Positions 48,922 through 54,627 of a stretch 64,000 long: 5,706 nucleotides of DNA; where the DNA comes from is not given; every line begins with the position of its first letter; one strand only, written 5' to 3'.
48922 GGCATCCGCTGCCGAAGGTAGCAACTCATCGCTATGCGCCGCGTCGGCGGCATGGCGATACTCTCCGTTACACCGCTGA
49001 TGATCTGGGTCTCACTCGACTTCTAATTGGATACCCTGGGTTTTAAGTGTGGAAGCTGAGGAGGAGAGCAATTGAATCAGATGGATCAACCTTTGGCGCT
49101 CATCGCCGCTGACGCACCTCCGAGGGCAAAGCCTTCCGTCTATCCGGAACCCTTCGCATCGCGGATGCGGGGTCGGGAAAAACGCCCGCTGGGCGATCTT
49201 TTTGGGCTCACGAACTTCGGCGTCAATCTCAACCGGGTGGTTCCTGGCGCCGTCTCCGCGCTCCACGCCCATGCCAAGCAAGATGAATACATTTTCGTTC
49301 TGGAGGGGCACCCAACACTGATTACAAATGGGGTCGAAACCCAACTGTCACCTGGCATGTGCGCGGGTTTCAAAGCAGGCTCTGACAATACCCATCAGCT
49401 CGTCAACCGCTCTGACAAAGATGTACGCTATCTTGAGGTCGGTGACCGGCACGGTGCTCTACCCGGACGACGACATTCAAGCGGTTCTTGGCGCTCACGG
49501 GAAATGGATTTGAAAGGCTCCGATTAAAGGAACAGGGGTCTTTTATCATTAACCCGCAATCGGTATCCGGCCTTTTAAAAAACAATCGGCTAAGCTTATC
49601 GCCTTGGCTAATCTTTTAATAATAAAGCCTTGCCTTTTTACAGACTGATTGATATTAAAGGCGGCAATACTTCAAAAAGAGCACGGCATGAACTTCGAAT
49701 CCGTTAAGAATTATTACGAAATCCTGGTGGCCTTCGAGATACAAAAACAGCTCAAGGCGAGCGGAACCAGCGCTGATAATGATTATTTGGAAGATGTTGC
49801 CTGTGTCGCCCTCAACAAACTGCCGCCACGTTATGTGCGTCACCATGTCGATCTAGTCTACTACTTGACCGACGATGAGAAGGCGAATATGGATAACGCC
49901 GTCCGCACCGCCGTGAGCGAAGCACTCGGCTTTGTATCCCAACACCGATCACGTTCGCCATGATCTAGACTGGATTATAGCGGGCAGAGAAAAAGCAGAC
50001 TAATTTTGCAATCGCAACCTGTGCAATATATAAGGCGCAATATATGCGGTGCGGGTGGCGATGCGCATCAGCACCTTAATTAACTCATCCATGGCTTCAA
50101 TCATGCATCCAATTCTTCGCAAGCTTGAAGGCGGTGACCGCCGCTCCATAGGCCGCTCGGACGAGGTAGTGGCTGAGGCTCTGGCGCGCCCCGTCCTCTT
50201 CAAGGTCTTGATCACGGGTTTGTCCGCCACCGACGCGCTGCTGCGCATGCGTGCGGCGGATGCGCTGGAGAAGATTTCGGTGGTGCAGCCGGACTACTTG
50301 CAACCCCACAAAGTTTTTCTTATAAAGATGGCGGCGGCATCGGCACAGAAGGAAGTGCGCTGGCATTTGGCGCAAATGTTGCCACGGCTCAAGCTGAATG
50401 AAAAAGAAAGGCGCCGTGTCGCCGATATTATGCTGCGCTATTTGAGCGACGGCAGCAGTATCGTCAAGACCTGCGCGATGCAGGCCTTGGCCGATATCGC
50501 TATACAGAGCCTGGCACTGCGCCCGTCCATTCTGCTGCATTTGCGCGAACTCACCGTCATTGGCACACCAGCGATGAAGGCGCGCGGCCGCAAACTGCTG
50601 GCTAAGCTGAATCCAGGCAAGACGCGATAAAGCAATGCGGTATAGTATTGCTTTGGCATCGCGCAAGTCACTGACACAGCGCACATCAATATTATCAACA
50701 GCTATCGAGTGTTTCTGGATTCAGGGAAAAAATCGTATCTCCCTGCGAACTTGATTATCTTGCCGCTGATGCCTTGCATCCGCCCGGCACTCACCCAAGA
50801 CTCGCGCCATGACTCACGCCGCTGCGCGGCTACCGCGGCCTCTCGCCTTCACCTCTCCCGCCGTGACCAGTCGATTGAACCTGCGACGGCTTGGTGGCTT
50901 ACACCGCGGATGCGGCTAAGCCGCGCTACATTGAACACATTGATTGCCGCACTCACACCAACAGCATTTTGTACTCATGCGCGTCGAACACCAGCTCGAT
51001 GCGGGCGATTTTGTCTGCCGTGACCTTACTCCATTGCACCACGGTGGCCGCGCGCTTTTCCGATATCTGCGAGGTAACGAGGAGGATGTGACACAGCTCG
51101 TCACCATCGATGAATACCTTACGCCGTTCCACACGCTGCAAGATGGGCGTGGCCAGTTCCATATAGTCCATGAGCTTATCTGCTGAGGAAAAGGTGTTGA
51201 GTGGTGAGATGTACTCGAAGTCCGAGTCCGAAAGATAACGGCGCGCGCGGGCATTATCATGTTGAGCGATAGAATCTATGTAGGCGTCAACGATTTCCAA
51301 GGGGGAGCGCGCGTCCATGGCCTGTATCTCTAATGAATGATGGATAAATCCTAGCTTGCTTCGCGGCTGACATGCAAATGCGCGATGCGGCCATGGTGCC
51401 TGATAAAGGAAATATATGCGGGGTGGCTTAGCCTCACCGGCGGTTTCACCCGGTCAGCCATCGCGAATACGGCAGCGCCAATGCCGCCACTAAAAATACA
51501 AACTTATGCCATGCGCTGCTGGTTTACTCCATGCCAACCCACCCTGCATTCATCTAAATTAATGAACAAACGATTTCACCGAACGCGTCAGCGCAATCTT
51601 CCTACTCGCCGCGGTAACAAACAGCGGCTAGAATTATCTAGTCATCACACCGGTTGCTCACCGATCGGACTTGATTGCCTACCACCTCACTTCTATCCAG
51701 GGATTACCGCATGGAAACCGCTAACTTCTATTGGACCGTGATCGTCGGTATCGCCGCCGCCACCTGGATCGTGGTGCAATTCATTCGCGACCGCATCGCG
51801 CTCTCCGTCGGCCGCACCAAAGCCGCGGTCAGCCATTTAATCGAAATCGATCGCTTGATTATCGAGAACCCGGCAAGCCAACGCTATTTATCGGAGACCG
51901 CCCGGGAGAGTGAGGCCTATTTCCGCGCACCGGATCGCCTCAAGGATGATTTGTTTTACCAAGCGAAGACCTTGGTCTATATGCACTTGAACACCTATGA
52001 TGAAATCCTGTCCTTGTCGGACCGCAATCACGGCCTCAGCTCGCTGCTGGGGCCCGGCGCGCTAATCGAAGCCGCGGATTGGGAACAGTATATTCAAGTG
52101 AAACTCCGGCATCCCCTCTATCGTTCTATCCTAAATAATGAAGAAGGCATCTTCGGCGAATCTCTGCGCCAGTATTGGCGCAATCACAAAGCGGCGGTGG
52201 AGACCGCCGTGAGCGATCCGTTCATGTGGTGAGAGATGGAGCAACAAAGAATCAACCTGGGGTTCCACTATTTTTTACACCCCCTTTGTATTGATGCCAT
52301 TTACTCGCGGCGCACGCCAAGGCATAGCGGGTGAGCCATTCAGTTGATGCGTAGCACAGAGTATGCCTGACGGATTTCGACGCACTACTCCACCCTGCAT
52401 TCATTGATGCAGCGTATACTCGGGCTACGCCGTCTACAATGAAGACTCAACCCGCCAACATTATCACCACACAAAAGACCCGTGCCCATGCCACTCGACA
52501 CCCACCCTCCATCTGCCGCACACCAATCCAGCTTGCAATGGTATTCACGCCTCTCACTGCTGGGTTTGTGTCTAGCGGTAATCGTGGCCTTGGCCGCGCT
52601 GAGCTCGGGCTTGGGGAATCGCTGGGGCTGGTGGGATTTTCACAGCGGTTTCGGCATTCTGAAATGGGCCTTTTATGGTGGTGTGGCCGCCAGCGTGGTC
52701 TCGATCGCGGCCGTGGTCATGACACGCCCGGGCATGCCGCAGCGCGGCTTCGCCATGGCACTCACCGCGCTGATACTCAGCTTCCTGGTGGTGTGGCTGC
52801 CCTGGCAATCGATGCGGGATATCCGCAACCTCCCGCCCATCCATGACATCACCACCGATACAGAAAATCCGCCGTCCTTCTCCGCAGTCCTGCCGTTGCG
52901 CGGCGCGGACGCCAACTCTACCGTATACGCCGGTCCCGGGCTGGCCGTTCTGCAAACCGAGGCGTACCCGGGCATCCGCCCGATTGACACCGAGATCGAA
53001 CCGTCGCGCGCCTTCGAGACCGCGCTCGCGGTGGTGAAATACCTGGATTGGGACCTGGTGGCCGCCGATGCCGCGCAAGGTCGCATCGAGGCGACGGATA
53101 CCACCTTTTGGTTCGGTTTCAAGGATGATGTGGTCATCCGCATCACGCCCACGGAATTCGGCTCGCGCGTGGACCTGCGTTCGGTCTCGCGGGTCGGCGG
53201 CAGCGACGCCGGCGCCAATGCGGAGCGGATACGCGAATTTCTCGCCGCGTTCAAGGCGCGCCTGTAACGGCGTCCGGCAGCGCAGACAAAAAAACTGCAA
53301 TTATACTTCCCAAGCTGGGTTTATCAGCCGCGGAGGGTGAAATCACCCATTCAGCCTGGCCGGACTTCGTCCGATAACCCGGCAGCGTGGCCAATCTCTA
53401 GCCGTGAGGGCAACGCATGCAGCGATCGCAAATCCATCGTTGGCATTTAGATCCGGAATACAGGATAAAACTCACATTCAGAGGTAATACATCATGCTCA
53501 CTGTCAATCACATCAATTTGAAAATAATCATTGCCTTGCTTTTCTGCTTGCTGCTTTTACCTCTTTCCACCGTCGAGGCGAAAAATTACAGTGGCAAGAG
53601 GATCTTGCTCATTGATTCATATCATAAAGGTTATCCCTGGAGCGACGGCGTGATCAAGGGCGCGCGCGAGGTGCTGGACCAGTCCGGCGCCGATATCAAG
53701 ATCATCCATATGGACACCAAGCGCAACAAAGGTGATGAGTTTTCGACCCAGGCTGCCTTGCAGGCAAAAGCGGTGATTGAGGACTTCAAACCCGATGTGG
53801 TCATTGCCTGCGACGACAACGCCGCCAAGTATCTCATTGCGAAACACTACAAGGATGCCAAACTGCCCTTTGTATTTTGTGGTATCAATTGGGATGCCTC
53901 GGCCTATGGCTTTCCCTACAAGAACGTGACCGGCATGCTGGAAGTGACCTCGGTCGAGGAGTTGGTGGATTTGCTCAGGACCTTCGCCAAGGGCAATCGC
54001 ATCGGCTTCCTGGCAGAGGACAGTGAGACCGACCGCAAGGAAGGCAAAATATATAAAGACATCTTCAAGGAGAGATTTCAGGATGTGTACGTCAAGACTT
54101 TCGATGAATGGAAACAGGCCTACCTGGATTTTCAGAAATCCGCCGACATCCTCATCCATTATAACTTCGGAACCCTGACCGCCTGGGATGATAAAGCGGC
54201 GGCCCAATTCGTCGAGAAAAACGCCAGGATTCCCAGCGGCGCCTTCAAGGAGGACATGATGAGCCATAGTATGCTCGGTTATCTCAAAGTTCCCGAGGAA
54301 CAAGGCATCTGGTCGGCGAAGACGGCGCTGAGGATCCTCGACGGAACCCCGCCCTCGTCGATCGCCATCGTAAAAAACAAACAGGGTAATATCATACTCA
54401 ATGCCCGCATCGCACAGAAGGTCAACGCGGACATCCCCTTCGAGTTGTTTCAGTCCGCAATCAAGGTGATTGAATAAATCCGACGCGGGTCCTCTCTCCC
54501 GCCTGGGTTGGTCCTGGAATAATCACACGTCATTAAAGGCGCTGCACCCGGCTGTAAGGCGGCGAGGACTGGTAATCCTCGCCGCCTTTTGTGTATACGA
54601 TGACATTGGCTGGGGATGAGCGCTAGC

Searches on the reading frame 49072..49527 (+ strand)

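Call 31: search_protein_families(library=pfam, proteins=[window:49072-49527:+], max_evalue=0.01)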
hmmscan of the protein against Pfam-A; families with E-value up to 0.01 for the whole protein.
window:49072-49527:+ (151 aa): 2 families
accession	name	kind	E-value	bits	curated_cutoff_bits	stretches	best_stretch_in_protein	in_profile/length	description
PF07883.17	Cupin_2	-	5.3e-15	55.3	27.2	1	55-123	4-69/70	Cupin domain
PF05899.18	Cupin_3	-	0.0075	16.4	23.5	1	61-107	16-63/74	EutQ-like cupin domain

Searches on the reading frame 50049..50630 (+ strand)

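Call 31: search_protein_families(library=pfam, proteins=[window:50049-50630:+], max_evalue=0.01)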
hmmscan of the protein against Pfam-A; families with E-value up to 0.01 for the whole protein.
window:50049-50630:+ (193 aa): 2 families
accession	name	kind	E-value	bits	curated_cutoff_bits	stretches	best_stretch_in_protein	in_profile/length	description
PF13646.12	HEAT_2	-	8.2e-06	26.5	27.7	1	91-150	4-58/88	HEAT repeats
PF02985.28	HEAT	-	0.0064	17.1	23.5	0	127-151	4-28/31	HEAT repeat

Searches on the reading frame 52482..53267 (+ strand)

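Call 31: search_protein_families(library=pfam, proteins=[window:52482-53267:+], max_evalue=0.01)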
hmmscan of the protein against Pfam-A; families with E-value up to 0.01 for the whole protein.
window:52482-53267:+ (261 aa): 2 families
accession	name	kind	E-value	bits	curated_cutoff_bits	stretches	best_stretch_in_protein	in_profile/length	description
PF07386.16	DUF1499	-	7.3e-26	91.3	22.6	1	122-257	1-114/114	Protein of unknown function (DUF1499)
PF06532.16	NrsF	-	0.0054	17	26.8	1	22-106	14-97/204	Negative regulator of sigma F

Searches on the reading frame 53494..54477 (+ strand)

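Call 31: search_protein_families(library=pfam, proteins=[window:53494-54477:+], max_evalue=0.01)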
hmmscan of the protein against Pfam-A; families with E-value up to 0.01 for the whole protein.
window:53494-54477:+ (327 aa): 2 families
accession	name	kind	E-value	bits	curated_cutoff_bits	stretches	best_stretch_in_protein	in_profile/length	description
PF04392.18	ABC_sub_bind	-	3.2e-13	50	25.9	1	53-325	16-292/293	ABC transporter substrate binding protein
PF13377.12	Peripla_BP_3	-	0.0099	16.4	26.5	0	38-115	13-91/167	Periplasmic binding protein-like domain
